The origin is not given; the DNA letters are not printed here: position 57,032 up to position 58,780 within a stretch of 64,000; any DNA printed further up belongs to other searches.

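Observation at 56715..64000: Type-II FAS/PKS-like lipid cluster combining KS, a Cys-less KS partner and ACP with a B12-radical SAM enzyme, an orphan ABC-2 permease, a secreted START protein and an acyl-adenylating enzyme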

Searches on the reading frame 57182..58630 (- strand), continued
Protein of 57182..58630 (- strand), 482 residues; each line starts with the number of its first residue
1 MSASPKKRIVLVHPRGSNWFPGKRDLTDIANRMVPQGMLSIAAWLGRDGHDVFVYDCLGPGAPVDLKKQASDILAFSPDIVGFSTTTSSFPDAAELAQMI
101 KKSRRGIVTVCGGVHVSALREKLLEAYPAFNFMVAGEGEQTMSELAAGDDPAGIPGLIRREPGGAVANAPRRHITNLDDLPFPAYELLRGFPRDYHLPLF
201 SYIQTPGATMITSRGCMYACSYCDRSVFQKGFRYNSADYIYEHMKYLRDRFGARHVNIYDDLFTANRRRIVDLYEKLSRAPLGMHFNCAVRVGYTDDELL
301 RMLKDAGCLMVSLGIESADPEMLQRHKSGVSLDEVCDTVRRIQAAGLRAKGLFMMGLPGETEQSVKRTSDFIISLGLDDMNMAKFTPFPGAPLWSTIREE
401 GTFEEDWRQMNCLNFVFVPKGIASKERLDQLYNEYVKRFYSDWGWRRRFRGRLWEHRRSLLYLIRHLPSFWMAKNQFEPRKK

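Call 84: search_protein_families(library=ncbifam, proteins=[L090:6957-8099:-, L090:8123-9517:-, L091:14281-15126:-, L091:15132-16283:-, L091:16303-16566:-, L091:16563-17792:-, L090:9596-10000:+, L090:6328-6936:-], max_evalue=0.000001)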
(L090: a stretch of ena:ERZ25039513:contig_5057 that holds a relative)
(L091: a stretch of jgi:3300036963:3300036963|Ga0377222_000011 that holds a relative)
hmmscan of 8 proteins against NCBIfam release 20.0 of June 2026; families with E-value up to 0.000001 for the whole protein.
L090:6957-8099:- (380 aa): 7 families
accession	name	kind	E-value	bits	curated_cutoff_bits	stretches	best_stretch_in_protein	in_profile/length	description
NF005293.2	PRK06816.1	subfamily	2e-162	540.6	450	1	3-380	1-378/378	StlD/DarB family beta-ketosynthase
NF053539.1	resorcinol_DarB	exception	1.5e-135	452.2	550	1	2-380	2-377/377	dialkylresorcinol biosynthesis protein DarB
NF006829.0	PRK09352.1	subfamily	2.7e-19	69.3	249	1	189-362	158-305/322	beta-ketoacyl-ACP synthase 3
TIGR00747.1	fabH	subfamily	3.5e-16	59.2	292.1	1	270-362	216-306/322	beta-ketoacyl-ACP synthase III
NF005541.0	PRK07204.1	equivalog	2.4e-11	43.6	402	0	283-373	239-323/329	beta-ketoacyl-ACP synthase III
NF006720.0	PRK09258.1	equivalog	3.4e-11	43.1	285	1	70-363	67-323/338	3-oxoacyl-ACP synthase III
NF004623.0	PRK05963.1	equivalog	2.6e-08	33.6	437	0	189-374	158-324/328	beta-ketoacyl-ACP synthase III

L090:8123-9517:- (464 aa): 14 families
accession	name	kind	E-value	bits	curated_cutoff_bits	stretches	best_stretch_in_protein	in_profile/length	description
TIGR04367.1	HpnR_B12_rSAM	equivalog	1.6e-50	172.1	650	1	60-449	19-405/490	hopanoid C-3 methylase HpnR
TIGR02026.1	BchE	equivalog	7.2e-35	120.8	481.35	1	62-449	21-420/497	magnesium-protoporphyrin IX monomethyl ester anaerobic oxidative cyclase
TIGR03471.1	HpnJ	equivalog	3.3e-23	82.3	577.6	1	105-424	75-394/472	hopanoid biosynthesis associated radical SAM protein HpnJ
NF040542.1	rSAM_RCCLKC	equivalog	5.1e-19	68.7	450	1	115-398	65-353/423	arsinothricin biosynthesis radical SAM protein ArsL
NF050148.1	rSAM_ApyD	equivalog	3.5e-18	65.3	750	1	95-422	70-398/645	RiPP biosynthesis radical SAM protein ApyD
TIGR04013.1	B12_SAM_MJ_1487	hypoth_equivalog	1.7e-17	63.4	251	1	88-420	31-360/382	TIGR04013 family B12-binding domain/radical SAM domain-containing protein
TIGR04072.2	rSAM_ladder_B12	equivalog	7e-17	61.2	360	1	63-358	18-311/443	lipid biosynthesis B12-binding/radical SAM protein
NF040546.1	rSAM_CUAEP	equivalog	7.1e-16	58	500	1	119-432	68-383/468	CUAEP/CCAEP-tail radical SAM (seleno)protein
NF038361.1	rSAM_Sden_1168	equivalog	2e-12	46.5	575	1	94-416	135-472/560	Sden_1168 family B12-binding radical SAM P-methyltransferase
TIGR04014.1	B12_SAM_MJ_0865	equivalog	1.5e-11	43.8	360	1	117-417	59-358/434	methyl-coenzyme M reductase glutamine C-methyltransferase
TIGR03975.1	rSAM_ocin_1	subfamily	2e-11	43.1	281.85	1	93-349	122-383/606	RiPP maturation radical SAM C-methyltransferase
TIGR04479.1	bcpD_PhpK_rSAM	subfamily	2.3e-11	42.8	600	1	97-376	108-389/504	PhpK family radical SAM P-methyltransferase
TIGR04385.1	B12_rSAM_cofa1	equivalog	1.7e-09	37.4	450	1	63-377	20-345/438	B12 lower ligand biosynthesis radical SAM protein BzaD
NF033070.1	rSAM_AprD4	equivalog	2.3e-08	33.4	500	1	174-457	145-431/456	AprD4 family radical SAM diol-dehydratase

L091:14281-15126:- (281 aa): 0 families

L091:15132-16283:- (383 aa): 20 families
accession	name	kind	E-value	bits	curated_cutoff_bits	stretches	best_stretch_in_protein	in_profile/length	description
NF006618.0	PRK09185.1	subfamily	2.6e-57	194.6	407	1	87-379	96-390/394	beta-ketoacyl-ACP synthase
TIGR03150.1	fabF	equivalog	4.2e-47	160.7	493.75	1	73-378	80-405/407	beta-ketoacyl-ACP synthase II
NF058662.1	cispenta_AmcF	equivalog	1.5e-45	155.8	325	1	2-378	4-366/369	cispentacin biosynthesis acyltransferase subunit AmcF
NF005076.0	PRK06501.1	equivalog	2.2e-44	152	629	1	113-380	139-421/425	beta-ketoacyl-ACP synthase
NF005589.0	PRK07314.1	subfamily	1.2e-43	149.4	387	1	116-378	131-408/413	beta-ketoacyl-ACP synthase II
NF004970.0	PRK06333.1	subfamily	5.4e-36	124.4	525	1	129-377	153-417/424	beta-ketoacyl-ACP synthase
NF005490.0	PRK07103.1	equivalog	5.2e-35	121.3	445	1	72-378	90-409/414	polyketide beta-ketoacyl:acyl carrier protein synthase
NF006274.0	PRK08439.1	equivalog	2e-34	119.1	621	1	132-377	145-401/406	beta-ketoacyl-ACP synthase II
NF004618.0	PRK05952.1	equivalog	3e-33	115.3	455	1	53-378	46-379/384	beta-ketoacyl-ACP synthase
NF006587.0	PRK09116.1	equivalog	7.7e-30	104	470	1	132-378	147-403/408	beta-ketoacyl-ACP synthase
NF045894.1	PKS_plus_SDR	equivalog_domain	9.5e-28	96.4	1740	1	68-344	94-380/1515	type I polyketide synthase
NF006434.0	PRK08722.1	equivalog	2.5e-27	95.8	759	1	126-378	141-410/414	beta-ketoacyl-ACP synthase II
NF005916.1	PRK07910.1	equivalog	4.9e-25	88.3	560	1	140-378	162-414/418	KasA/KasB family beta-ketoacyl-ACP synthase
NF040607.1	mycolic_Pks13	equivalog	6.6e-25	86.8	2100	1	74-345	198-480/1680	polyketide synthase Pks13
NF041183.1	Pks2_ls1_myc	equivalog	8.8e-20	69.2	2400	1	67-342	93-374/2086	sulfolipid-1 biosynthesis phthioceranic/hydroxyphthioceranic acid synthase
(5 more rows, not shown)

L091:16303-16566:- (87 aa): 1 family
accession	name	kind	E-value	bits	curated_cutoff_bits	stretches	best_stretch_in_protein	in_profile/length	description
NF006617.0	PRK09184.1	subfamily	1.6e-14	53.7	70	1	5-85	10-91/96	phosphopantetheine-binding protein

L091:16563-17792:- (409 aa): 2 families
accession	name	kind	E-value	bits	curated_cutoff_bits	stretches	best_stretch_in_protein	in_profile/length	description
NF038293.1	permease_SagH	equivalog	2.4e-16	59.5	450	1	215-371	189-340/370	SagH family ABC transporter permease subunit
NF033858.1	ABC2_perm_RbbA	equivalog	1.9e-14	52.6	1050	1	2-402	540-907/909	ribosome-associated ATPase/putative transporter RbbA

L090:9596-10000:+ (134 aa): 2 families
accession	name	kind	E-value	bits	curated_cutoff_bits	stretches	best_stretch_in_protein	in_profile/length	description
NF053536.1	DarG_fam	subfamily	2.4e-49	166.8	70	1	1-130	1-130/131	DarG family dialkylresorcinol biosynthesis protein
NF053545.1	flexirubin_DarG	equivalog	6.6e-43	145.9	170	1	1-128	1-129/129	flexirubin biosynthesis protein DarG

L090:6328-6936:- (202 aa): 5 families
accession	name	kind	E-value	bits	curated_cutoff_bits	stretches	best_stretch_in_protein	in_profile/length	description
NF009503.0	PRK12863.1-3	equivalog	2.2e-28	98.5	145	2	106-192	2-88/98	YciI-like protein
NF009502.0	PRK12863.1-1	equivalog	8.5e-23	80.5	137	1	1-88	1-87/96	YciI-like protein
NF009507.0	PRK12865.1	equivalog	2.6e-19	69.3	149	1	1-85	1-86/97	YciI-like protein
NF009504.0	PRK12863.1-4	equivalog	3.1e-13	49.6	134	0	112-187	9-87/97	YciI-like protein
NF008473.0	PRK11370.1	equivalog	4.3e-09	36.5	111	0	1-85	1-92/99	YciI family protein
